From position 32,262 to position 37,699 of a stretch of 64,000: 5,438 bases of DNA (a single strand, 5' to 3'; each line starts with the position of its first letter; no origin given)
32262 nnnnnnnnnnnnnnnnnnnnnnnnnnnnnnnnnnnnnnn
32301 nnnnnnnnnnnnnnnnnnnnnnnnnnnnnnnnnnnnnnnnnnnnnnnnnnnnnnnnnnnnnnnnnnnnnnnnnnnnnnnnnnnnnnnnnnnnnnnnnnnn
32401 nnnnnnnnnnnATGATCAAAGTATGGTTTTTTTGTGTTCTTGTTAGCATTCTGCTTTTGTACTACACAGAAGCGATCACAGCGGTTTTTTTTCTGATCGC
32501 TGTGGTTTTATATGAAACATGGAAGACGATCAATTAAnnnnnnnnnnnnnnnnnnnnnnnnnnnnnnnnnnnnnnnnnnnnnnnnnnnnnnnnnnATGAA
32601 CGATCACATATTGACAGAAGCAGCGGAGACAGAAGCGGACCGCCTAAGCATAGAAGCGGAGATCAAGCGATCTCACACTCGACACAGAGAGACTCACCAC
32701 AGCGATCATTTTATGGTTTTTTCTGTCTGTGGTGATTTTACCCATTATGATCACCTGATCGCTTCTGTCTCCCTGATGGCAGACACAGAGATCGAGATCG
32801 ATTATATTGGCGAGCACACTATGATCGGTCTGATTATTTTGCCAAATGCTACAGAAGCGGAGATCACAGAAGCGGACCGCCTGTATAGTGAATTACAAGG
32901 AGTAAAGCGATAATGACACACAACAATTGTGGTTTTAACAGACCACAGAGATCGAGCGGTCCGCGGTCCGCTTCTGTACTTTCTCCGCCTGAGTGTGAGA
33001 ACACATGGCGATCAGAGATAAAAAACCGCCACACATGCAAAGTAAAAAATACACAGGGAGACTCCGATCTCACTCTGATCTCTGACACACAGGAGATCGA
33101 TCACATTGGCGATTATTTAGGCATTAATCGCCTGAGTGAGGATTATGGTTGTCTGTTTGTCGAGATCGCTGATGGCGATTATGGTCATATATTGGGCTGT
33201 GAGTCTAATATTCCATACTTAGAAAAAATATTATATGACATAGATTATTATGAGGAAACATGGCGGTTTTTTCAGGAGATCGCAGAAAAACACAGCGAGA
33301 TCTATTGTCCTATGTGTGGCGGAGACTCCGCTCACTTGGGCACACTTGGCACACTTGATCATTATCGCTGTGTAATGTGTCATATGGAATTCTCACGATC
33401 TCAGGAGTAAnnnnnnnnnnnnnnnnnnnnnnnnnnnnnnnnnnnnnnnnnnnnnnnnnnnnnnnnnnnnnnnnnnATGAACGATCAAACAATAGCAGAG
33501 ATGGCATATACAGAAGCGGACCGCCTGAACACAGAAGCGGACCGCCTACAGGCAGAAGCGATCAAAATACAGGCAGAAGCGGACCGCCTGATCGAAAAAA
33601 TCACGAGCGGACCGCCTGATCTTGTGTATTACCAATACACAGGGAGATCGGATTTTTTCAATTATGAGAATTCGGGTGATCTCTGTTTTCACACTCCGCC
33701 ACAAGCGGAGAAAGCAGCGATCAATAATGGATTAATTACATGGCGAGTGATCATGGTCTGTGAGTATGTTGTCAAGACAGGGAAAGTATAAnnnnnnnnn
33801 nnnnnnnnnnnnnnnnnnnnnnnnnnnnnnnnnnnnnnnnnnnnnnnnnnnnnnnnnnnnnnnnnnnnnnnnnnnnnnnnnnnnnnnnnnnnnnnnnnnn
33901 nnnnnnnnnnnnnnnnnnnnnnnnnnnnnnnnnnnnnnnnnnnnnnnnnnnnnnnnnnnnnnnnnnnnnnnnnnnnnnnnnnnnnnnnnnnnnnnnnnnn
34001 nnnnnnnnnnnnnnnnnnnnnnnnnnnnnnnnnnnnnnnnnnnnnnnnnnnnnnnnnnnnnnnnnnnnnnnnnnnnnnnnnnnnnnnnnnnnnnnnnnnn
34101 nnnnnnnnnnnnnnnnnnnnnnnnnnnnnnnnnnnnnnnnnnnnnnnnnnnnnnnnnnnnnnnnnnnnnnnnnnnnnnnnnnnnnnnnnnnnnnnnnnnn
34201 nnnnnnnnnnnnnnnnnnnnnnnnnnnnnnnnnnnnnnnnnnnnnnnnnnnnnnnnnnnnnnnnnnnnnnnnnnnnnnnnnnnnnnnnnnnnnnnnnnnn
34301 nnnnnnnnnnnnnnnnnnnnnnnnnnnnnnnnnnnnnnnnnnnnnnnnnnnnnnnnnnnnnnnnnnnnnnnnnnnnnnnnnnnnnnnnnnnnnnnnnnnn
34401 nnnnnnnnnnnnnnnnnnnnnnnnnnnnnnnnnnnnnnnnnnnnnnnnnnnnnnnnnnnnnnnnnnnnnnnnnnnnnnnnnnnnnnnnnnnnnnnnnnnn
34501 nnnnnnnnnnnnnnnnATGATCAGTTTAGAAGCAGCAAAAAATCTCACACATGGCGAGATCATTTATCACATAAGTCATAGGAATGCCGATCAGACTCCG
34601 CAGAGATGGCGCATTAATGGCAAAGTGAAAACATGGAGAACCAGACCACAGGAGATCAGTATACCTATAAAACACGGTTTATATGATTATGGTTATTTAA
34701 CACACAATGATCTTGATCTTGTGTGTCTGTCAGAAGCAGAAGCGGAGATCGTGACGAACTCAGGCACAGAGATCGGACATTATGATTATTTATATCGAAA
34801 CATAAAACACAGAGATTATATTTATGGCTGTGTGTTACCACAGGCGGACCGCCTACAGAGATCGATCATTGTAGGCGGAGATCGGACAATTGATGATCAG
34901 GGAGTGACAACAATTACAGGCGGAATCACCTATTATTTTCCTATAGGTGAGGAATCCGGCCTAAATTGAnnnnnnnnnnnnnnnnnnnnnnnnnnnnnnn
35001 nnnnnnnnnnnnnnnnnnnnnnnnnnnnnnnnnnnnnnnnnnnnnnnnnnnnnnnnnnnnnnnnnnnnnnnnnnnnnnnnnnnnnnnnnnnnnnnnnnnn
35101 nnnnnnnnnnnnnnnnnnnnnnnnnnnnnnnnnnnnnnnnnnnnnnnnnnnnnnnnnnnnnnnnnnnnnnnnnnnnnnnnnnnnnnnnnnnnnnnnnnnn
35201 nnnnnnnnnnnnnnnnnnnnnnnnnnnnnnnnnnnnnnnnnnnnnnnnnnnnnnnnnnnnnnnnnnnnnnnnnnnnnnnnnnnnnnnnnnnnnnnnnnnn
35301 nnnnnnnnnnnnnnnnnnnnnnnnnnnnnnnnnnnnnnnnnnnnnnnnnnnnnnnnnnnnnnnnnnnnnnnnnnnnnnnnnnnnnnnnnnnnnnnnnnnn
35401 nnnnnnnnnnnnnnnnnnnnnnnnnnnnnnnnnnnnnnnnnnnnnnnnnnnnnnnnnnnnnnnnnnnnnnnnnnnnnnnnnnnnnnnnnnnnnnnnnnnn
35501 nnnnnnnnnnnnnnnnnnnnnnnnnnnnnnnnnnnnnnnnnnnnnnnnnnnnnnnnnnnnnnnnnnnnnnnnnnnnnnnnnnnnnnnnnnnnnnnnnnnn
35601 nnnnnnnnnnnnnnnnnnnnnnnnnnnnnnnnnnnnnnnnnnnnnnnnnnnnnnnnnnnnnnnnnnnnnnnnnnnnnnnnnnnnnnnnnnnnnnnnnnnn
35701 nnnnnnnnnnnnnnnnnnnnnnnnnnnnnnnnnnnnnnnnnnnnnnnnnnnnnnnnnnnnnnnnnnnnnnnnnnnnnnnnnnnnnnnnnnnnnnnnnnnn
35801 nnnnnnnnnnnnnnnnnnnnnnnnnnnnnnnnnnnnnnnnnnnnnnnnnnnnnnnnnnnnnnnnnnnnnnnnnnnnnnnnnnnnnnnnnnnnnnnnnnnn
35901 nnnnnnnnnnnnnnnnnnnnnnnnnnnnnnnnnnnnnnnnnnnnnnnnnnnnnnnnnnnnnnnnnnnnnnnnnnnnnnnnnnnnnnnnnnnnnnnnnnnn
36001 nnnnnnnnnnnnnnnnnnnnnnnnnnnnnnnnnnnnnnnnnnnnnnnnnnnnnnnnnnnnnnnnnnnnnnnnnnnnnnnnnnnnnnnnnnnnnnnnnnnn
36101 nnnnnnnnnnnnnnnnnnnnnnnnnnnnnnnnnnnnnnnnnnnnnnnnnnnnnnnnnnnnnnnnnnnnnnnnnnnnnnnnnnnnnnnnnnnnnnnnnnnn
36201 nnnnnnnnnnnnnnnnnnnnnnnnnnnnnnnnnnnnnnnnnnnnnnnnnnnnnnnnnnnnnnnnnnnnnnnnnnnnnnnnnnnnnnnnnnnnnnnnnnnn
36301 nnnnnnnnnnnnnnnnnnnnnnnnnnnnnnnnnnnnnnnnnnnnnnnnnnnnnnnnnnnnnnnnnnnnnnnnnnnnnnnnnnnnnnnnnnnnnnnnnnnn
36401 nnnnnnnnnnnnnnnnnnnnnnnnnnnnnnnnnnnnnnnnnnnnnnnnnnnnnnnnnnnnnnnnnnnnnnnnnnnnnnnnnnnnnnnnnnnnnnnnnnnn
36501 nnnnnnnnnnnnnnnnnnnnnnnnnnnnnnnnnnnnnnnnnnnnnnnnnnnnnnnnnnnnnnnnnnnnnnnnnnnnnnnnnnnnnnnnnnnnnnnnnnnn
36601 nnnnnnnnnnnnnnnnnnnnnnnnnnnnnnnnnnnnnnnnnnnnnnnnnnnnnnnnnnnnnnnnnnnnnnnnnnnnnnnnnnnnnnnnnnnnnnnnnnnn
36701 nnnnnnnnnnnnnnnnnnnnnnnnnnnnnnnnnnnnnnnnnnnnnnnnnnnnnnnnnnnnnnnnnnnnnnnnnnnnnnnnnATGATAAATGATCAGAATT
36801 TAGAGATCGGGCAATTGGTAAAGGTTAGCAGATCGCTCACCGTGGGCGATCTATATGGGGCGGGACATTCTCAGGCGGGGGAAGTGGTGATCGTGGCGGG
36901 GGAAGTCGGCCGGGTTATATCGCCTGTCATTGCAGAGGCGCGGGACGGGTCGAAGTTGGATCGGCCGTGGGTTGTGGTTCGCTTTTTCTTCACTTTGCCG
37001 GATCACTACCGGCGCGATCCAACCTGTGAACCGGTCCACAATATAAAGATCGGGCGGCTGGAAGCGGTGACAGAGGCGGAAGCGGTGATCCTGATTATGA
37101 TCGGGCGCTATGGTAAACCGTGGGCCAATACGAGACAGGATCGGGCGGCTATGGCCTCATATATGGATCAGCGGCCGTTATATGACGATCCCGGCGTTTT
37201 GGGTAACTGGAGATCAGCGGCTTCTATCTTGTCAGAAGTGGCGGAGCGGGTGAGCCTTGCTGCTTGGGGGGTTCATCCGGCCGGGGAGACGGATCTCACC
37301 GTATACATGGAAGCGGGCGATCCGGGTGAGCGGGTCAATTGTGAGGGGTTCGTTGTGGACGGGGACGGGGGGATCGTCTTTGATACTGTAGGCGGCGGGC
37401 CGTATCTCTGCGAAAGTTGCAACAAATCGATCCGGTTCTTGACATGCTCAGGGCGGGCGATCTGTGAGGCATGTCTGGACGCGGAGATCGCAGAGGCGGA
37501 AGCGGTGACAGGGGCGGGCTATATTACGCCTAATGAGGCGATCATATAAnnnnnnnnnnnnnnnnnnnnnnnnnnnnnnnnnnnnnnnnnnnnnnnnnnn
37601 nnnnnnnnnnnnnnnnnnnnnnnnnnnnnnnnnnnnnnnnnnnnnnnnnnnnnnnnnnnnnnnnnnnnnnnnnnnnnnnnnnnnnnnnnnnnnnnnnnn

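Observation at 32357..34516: Four near-identical intercistronic cassettes: a perfect 9-bp hairpin fused to a fixed translation-initiation region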

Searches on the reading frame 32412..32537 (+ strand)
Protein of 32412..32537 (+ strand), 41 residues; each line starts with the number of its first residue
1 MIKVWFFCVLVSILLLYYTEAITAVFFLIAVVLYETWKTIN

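Call 14: search_protein_families(library=pfam, max_evalue=0.01, proteins=[window:32412-32537:+])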
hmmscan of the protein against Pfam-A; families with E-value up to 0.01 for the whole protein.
window:32412-32537:+ (41 aa): 0 families

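Call 67: search_protein_families(library=phrogs, max_evalue=0.01, proteins=[window:32412-32537:+])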
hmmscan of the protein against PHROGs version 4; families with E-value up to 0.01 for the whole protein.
window:32412-32537:+ (41 aa): 0 families

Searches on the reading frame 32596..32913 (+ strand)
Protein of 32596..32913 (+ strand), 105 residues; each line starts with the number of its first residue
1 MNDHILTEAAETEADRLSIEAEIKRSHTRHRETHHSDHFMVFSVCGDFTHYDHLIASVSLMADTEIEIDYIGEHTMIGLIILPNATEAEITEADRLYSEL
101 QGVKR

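Call 14: search_protein_families(library=pfam, max_evalue=0.01, proteins=[window:32596-32913:+])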
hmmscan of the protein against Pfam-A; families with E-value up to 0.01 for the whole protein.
window:32596-32913:+ (105 aa): 0 families

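Call 67: search_protein_families(library=phrogs, max_evalue=0.01, proteins=[window:32596-32913:+])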
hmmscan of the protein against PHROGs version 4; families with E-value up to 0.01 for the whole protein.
window:32596-32913:+ (105 aa): 0 families

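Call 68: search_protein_families(library=padloc, max_evalue=0.01, proteins=[window:32596-32913:+])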
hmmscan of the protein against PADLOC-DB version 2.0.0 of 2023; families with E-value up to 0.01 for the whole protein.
window:32596-32913:+ (105 aa): 0 families

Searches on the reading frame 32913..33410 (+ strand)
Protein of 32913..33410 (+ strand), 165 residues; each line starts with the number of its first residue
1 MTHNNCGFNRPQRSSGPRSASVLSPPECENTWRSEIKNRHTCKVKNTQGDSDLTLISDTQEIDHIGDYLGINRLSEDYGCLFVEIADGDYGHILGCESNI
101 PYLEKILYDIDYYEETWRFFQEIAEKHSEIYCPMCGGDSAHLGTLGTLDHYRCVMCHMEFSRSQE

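Call 14: search_protein_families(library=pfam, max_evalue=0.01, proteins=[window:32913-33410:+])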
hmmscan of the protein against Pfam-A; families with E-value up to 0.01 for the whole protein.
window:32913-33410:+ (165 aa): 2 families
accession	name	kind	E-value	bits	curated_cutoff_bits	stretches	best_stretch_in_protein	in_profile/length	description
PF20767.2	DUF6839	-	0.0022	18.5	24.4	1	45-108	6-64/67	Domain of unknown function (DUF6839)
PF02892.21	zf-BED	-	0.0037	17.7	20.6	0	116-136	3-23/44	BED zinc finger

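Call 67: search_protein_families(library=phrogs, max_evalue=0.01, proteins=[window:32913-33410:+])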
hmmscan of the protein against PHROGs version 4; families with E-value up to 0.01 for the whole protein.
window:32913-33410:+ (165 aa): 1 family
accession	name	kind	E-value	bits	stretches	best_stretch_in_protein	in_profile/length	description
phrog_21991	-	unknown function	0.0015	19.7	1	44-103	9-66/74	-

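Call 68: search_protein_families(library=padloc, max_evalue=0.01, proteins=[window:32913-33410:+])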
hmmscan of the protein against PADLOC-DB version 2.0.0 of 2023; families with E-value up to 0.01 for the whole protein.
window:32913-33410:+ (165 aa): 1 family
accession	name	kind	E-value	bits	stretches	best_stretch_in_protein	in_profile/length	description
PDLC04270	PDC-M01B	-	0.0028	15.1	1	115-151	81-113/280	-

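Call 95: find_encoding_contigs(protein=window:32913-33410:+, flank=10000, max_places=8)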
Protein window:32913-33410:+ (165 aa): no gene with exactly this product is on record in the collection.

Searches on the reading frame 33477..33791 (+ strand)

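Call 14: search_protein_families(library=pfam, max_evalue=0.01, proteins=[window:33477-33791:+])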
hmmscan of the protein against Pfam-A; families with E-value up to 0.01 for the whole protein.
window:33477-33791:+ (104 aa): 0 families

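Call 67: search_protein_families(library=phrogs, max_evalue=0.01, proteins=[window:33477-33791:+])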
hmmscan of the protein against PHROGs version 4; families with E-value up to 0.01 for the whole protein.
window:33477-33791:+ (104 aa): 2 families
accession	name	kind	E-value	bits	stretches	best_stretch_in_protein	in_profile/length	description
phrog_9071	-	unknown function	0.0011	19.6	1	13-35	3-25/46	-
phrog_7697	-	tail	0.002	17.4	1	6-67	215-280/1090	tail fiber protein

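Call 68: search_protein_families(library=padloc, max_evalue=0.01, proteins=[window:33477-33791:+])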
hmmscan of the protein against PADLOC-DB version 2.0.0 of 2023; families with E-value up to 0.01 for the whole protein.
window:33477-33791:+ (104 aa): 0 families

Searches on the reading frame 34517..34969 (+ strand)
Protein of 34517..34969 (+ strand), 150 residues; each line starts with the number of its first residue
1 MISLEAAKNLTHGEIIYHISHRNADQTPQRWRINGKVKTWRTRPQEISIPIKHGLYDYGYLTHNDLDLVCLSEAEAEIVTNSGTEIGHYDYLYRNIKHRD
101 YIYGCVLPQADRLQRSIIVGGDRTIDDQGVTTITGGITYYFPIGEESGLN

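Call 14: search_protein_families(library=pfam, max_evalue=0.01, proteins=[window:34517-34969:+])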
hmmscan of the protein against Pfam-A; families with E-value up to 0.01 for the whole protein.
window:34517-34969:+ (150 aa): 0 families

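Call 19: find_encoding_contigs(protein=window:34517-34969:+, flank=10000, max_places=10)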
Protein window:34517-34969:+ (150 aa): no gene with exactly this product is on record in the collection.

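Call 67: search_protein_families(library=phrogs, max_evalue=0.01, proteins=[window:34517-34969:+])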
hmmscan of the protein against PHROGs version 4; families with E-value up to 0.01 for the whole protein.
window:34517-34969:+ (150 aa): 0 families

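Call 68: search_protein_families(library=padloc, max_evalue=0.01, proteins=[window:34517-34969:+])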
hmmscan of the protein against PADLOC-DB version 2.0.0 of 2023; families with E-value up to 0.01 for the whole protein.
window:34517-34969:+ (150 aa): 0 families

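Call 75: search_protein_representatives(protein=window:34517-34969:+)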
Query: 150 residues. Proteins with E-value up to 0.001 (for the whole library): 1087; up to 1e-10: 231; up to 1e-30: 0. The best 150 are listed.
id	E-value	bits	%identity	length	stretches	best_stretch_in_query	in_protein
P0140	3.0e-23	98.7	59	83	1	1-76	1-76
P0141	1.8e-22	96.2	59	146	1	1-78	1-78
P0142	1.8e-21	92.9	47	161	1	1-104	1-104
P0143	2.4e-20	89.3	55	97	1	1-74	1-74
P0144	2.6e-20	89.2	60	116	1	2-74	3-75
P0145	4.8e-20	88.3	51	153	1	2-87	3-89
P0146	5.1e-20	88.2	53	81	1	1-76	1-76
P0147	5.7e-20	88.1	53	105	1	2-76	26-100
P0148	1.2e-19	87.0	57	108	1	2-73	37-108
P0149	1.7e-19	86.5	53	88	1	1-76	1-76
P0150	2.1e-19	86.2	56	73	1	1-68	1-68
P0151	2.2e-19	86.1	55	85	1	2-76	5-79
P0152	8.2e-19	84.3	55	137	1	6-76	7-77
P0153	8.6e-19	84.2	54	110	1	6-76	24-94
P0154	1.4e-18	83.6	55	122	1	2-72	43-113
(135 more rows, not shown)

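Call 78: search_solved_structures(query=A2, max_evalue=1)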
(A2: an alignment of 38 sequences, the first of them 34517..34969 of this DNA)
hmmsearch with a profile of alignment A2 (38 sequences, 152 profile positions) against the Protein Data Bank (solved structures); distinct sequences matched with E-value up to 1: 0.

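Call 83: predict_structure(alignment_id=A2)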
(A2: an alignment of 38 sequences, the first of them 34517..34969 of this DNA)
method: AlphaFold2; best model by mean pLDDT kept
length: 150 residues; sequences in the alignment: 38
mean_pLDDT: 77.3   pTM: 0.59
mean pLDDT of the five models: 77.3, 75.7, 75.3, 74.8, 73.0
residues with pLDDT >= 90: 78; 70-90: 11; 50-70: 33; < 50: 28
segments of 3 or more residues with pLDDT < 50: 90-110, 148-150
pLDDT, mean of each block of 10 residues (from residue 1): 97 97 95 98 98 96 96 94 63 41 47 56 63 67 51
secondary structure, 60 per line:
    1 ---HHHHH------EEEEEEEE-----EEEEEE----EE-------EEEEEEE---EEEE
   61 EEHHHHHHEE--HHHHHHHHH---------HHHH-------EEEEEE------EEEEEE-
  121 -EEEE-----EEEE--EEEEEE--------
elements in order: H4-8 E15-22 E28-33 E47-53 E57-62 H63-68 H73-81 H91-94 E102-107 E114-119 E122-125 E131-134 E137-142

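Call 89: fold_search(model_id=the predicted structure, library=pdb)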
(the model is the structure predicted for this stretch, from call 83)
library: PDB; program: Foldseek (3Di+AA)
matches with E <= 10: 335; with E <= 0.001: 0
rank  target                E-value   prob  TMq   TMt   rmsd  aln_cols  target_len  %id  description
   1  4iur_B                1.1e-01  0.99  0.33  0.37   4.5        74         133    9  crystal structure of SHH1 SAWADEE domain in complex with H3K9me3 peptide (released 2013-05-01)
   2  4iuq_B                1.2e-01  0.35  0.22  0.25  14.2       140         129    9  crystal structure of SHH1 SAWADEE domain (released 2013-05-01)
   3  4iuq_A                1.7e-01  0.30  0.22  0.25  14.5       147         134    9  crystal structure of SHH1 SAWADEE domain (released 2013-05-01)
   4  1xtd                  1.8e-01  0.47  0.25  0.25  12.7       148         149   11  Structural Analysis of Leishmania mexicana eukaryotic initiation factor 5a (released 2004-10-26)
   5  4iup_A                1.9e-01  0.96  0.29  0.33   4.8        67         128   10  crystal structure of Se-substituted arabidopsis thaliana SHH1 SAWADEE domain L200M/L218M mutant (released 2013-05-01)
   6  4tpz_C                2.4e-01  0.15  0.19  0.20  16.7       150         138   11  N-terminal domain of C. Reinhardtii SAS-6 homolog bld12p F145W (NN2) (released 2015-06-24)
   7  4iur_A                2.5e-01  0.94  0.28  0.31   4.8        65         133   11  crystal structure of SHH1 SAWADEE domain in complex with H3K9me3 peptide (released 2013-05-01)
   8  4ttz_C                2.6e-01  0.14  0.18  0.19  16.3       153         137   10  N-terminal domain of C. Reinhardtii SAS-6 homolog bld12p variant G94E F145W Q147K (NN26) (released 2015-07-01)
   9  7ef3_B                2.8e-01  0.95  0.33  0.34   8.2        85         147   10  crystal structure of maize SHH2 SAWADEE domain in complex with H3K9me2 peptide (released 2021-06-30)
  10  4u2j_C                3.1e-01  0.15  0.20  0.22  16.9       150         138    9  N-terminal domain of C. Reinhardtii SAS-6 homolog bld12p variant Q93E F145W (NN27) (released 2015-07-29)
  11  1jva_A                3.3e-01  0.20  0.18  0.07  14.7       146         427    9  CRYSTAL STRUCTURE OF THE VMA1-DERIVED ENDONUCLEASE BEARING THE N AND C EXTEIN PROPEPTIDES (released 2002-08-29)
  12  8chv_D                3.8e-01  0.18  0.21  0.22  12.4       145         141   14  Crystal structure of human PURA (fragment Glu57-Glu212, PUR repeat I and II) R140P mutant (released 2024-02-21)
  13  7ef0_B                4.3e-01  0.80  0.27  0.28   7.6        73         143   11  Crystal structure of maize SHH2 SAWADEE domain in complex with an H3K9M peptide (released 2021-06-30)
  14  7fb7_A                4.5e-01  0.30  0.28  0.27  10.1       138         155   14  Crystal structure of human UHRF1 TTD in complex with 5-amino-2,4-dimethylpyridine (released 2022-01-05)
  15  6g25                  4.8e-01  0.66  0.31  0.37   7.0        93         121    9  X-ray structure of NSD3-PWWP1 in complex with compound 4 (released 2019-06-26)
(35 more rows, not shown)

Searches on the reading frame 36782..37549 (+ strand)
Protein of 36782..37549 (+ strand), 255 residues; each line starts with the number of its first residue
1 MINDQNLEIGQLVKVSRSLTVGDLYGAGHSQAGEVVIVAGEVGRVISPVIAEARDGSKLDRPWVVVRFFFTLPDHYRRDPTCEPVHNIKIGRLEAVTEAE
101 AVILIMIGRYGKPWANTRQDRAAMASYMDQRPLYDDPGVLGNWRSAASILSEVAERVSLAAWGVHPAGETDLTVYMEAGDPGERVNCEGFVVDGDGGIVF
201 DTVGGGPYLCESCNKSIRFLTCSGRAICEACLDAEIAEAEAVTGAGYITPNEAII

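Call 14: search_protein_families(library=pfam, max_evalue=0.01, proteins=[window:36782-37549:+])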
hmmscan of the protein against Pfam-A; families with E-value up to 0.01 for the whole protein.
window:36782-37549:+ (255 aa): 0 families

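Call 26: search_protein_families(library=phrogs, proteins=[window:36782-37549:+])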
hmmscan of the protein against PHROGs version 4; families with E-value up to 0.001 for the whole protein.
window:36782-37549:+ (255 aa): 0 families

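Call 67: search_protein_families(library=phrogs, max_evalue=0.01, proteins=[window:36782-37549:+])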
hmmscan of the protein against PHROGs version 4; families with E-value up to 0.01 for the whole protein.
window:36782-37549:+ (255 aa): 0 families

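Call 68: search_protein_families(library=padloc, max_evalue=0.01, proteins=[window:36782-37549:+])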
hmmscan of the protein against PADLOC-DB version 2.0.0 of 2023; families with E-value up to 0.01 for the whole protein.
window:36782-37549:+ (255 aa): 0 families

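Call 96: find_encoding_contigs(protein=window:36782-37549:+, flank=10000, max_places=8)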
Protein window:36782-37549:+ (255 aa): 3 contigs read that carry it; 2 places shown.
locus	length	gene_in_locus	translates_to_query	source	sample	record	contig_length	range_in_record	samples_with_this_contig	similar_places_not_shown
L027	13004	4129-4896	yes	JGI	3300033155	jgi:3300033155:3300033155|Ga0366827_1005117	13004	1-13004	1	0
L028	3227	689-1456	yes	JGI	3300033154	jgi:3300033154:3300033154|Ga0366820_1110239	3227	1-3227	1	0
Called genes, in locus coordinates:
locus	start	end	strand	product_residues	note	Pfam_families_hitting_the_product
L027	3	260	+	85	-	?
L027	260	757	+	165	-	-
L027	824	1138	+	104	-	-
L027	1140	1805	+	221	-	-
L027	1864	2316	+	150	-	-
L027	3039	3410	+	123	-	-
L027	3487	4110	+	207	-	-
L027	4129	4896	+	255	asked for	-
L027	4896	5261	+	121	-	-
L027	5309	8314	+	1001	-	PF18847:LPD29, PF05175:MTS (weak)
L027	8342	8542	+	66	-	-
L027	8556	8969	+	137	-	-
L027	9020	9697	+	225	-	-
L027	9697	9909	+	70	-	-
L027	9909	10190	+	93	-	-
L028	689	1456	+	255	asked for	-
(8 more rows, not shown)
